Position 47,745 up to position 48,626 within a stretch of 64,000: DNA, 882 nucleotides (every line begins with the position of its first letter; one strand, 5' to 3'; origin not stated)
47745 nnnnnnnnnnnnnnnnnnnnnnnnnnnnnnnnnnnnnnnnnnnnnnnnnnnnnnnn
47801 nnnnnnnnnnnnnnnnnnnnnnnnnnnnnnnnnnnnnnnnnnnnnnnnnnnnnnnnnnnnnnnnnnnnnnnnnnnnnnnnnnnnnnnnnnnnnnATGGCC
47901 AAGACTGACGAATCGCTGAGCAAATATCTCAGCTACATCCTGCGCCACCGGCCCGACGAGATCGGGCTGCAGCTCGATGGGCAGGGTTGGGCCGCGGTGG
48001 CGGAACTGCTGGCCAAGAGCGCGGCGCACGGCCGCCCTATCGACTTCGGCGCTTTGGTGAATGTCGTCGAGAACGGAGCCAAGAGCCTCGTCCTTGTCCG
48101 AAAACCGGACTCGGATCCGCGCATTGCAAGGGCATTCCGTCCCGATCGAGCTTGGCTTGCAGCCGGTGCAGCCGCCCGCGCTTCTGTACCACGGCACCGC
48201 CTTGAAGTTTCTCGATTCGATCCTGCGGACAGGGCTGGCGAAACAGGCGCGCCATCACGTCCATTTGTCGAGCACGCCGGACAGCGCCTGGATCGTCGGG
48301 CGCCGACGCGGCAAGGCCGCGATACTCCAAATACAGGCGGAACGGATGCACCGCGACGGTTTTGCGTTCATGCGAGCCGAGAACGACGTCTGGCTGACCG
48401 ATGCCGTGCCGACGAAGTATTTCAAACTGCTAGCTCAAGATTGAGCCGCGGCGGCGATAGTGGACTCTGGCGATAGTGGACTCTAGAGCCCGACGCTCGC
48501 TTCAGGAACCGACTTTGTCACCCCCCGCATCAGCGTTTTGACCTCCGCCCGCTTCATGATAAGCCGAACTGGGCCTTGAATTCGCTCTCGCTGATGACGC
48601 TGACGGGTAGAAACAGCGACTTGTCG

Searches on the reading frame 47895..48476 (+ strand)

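Call 5: search_protein_families(library=pfam, proteins=[window:47895-48476:+])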
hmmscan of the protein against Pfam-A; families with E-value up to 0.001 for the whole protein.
window:47895-48476:+ (193 aa): 1 family
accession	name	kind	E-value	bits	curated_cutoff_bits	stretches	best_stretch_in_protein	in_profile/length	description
PF01885.22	PTS_2-RNA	-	5.9e-13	49.7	26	1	4-64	2-62/177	RNA 2'-phosphotransferase, Tpt1 / KptA family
